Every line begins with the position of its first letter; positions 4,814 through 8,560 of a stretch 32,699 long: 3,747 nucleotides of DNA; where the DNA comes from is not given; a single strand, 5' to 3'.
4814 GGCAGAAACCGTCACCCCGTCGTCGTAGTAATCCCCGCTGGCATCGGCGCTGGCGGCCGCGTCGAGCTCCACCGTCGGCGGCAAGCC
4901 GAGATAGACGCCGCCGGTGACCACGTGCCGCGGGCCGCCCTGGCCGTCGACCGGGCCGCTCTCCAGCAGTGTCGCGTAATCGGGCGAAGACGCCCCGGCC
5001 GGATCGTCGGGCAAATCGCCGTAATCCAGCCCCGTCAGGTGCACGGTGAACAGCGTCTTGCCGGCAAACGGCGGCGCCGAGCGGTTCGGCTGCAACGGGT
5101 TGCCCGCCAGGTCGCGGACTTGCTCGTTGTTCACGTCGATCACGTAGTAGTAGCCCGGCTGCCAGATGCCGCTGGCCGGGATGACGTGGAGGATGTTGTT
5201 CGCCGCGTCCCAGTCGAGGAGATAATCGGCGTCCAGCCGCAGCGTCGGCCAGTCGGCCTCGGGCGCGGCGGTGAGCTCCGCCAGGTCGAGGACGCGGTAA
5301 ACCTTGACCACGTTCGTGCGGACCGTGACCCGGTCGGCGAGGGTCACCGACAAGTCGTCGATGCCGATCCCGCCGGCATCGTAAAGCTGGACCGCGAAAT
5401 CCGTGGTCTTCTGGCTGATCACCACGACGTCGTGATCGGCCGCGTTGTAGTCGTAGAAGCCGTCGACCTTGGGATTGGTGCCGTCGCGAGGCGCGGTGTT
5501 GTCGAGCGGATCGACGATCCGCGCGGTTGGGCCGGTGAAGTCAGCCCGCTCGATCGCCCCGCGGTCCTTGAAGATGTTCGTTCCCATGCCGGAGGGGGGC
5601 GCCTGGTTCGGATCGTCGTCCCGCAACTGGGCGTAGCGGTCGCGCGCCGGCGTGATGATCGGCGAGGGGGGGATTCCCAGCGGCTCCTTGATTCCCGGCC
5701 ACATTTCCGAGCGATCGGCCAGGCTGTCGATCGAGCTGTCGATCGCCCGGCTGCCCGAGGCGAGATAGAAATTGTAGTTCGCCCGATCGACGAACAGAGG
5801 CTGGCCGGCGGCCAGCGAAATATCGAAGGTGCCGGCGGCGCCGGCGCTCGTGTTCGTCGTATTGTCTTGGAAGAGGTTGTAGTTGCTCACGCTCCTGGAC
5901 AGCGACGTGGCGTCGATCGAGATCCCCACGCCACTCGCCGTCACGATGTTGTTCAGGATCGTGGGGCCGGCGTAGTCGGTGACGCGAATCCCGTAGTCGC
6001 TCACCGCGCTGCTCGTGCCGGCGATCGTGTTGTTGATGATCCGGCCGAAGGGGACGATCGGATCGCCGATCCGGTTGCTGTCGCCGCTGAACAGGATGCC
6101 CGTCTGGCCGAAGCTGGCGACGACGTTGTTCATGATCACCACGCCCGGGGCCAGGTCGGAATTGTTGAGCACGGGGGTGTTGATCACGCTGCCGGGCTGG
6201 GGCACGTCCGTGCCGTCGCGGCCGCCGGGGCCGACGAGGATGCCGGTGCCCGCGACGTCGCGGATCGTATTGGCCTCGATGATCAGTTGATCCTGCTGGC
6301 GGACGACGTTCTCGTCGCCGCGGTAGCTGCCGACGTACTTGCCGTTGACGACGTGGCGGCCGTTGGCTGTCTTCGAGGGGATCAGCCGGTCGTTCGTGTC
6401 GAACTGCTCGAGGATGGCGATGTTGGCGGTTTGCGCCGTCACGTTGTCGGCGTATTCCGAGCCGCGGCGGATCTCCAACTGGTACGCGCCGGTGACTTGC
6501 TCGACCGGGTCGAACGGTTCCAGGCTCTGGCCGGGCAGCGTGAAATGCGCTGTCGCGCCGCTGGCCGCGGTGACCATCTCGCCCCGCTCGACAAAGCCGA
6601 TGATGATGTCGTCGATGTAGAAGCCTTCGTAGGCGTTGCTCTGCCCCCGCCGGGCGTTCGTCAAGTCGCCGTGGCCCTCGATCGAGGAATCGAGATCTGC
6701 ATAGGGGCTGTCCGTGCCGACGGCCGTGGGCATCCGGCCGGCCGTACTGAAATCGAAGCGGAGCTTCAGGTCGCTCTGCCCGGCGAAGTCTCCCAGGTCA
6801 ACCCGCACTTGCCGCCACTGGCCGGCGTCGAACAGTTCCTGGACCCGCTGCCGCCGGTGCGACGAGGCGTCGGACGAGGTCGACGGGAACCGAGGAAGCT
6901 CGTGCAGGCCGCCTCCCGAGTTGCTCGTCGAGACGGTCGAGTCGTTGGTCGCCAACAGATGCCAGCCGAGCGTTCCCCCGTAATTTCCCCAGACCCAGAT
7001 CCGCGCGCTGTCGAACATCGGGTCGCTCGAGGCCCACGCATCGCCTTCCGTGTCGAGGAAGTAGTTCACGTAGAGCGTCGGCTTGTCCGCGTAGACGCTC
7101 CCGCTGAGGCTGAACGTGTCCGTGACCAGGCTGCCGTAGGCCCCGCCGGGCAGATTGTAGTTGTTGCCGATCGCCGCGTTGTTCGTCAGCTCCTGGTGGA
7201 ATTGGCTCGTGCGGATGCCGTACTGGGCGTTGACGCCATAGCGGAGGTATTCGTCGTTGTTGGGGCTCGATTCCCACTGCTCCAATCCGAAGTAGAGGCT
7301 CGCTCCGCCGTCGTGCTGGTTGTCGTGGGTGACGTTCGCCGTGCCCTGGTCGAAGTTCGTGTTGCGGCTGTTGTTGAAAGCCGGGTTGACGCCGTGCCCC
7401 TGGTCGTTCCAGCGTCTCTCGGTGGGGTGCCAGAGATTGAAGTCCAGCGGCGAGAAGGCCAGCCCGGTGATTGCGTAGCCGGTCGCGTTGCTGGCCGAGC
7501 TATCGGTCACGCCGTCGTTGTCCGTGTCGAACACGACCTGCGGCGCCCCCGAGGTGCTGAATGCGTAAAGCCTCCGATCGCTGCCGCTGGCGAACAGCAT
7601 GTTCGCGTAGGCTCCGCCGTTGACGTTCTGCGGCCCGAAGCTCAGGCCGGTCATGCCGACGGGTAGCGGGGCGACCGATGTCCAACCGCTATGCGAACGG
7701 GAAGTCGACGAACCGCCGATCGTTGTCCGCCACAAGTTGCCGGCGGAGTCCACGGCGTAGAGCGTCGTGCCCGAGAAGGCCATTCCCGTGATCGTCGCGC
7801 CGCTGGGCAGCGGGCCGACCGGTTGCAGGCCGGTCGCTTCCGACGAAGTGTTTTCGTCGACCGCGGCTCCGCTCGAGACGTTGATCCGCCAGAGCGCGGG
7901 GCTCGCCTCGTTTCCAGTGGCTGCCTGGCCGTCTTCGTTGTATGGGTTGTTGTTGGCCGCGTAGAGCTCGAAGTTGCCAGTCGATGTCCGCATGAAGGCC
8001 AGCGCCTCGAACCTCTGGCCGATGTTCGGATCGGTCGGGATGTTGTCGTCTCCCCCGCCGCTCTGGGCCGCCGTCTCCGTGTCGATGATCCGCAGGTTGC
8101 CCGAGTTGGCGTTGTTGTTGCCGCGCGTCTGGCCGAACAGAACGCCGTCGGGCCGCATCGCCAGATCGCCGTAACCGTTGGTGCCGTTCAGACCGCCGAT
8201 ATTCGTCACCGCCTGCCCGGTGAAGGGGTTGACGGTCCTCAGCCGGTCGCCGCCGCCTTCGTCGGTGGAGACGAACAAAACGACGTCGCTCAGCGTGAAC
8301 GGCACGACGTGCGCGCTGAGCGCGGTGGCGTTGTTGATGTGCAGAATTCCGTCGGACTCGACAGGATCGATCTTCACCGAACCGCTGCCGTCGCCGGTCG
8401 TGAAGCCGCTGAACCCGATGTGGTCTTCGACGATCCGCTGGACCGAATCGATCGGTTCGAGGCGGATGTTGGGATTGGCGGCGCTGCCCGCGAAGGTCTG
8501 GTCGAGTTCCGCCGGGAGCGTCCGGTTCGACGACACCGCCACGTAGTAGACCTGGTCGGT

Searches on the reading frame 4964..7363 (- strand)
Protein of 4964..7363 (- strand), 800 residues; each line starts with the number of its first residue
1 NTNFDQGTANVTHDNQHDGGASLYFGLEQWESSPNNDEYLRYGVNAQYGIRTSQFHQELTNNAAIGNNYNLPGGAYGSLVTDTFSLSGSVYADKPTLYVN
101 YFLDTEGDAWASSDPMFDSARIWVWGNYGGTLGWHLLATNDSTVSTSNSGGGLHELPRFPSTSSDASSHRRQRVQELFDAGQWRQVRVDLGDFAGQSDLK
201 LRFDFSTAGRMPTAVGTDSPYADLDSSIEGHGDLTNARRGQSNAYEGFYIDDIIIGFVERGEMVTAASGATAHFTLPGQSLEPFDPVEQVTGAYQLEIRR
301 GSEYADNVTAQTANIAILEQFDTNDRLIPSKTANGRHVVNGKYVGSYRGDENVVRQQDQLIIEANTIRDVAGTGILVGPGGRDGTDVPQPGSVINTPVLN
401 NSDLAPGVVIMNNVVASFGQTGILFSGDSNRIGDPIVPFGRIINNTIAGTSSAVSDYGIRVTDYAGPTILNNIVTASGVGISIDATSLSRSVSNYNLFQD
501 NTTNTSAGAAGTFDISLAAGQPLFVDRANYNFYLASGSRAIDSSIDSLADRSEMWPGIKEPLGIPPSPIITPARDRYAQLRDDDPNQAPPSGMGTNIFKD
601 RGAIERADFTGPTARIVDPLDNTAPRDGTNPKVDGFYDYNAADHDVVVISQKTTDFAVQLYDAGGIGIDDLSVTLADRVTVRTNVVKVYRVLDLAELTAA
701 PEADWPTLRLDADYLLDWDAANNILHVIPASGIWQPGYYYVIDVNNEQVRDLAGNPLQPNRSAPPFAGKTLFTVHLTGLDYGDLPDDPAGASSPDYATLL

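Call 23: search_protein_families(library=pfam, proteins=[window:4964-7363:-], max_evalue=1)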
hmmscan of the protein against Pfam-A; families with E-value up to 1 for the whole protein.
window:4964-7363:- (800 aa): 4 families
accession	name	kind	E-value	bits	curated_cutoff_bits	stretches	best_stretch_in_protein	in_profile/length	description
PF13229.12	Beta_helix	-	1.8e-05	24.9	25.9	1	355-502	6-138/158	Right handed beta helix region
PF20773.4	InhA-like_MAM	-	0.023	14.7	26.9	0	243-278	150-185/191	Immune inhibitor A-like, MAM domain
PF17161.10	DUF5123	-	0.024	16.2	35.1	1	442-536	3-100/113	Domain of unknown function (DUF5123)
PF05048.19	NosD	-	0.2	11.5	23.6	1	408-504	71-175/212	Periplasmic copper-binding protein (NosD)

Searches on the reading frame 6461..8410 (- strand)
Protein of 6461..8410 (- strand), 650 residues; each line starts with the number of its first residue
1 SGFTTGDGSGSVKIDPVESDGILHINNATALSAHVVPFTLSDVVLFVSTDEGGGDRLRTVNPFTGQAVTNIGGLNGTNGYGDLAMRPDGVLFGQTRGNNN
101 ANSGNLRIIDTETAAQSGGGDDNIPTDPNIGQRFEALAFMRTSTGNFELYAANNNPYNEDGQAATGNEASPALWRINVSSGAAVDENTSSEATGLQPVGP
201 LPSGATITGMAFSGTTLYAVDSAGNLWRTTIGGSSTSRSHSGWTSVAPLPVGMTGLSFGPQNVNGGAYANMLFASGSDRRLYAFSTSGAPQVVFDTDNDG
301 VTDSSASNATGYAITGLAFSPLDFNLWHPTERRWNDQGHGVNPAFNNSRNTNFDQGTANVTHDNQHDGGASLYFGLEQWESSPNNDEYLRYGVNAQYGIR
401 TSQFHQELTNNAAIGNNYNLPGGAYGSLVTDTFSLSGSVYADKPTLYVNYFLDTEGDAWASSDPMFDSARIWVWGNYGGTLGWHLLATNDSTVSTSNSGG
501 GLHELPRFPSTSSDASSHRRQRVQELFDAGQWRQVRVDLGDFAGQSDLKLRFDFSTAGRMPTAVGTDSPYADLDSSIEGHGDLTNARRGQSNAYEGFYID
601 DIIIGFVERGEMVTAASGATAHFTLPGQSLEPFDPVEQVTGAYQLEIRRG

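Call 58: search_solved_structures(query=window:6461-8410:-, max_evalue=0.01)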
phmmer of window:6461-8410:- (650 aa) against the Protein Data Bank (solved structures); distinct sequences matched with E-value up to 0.01: 0.
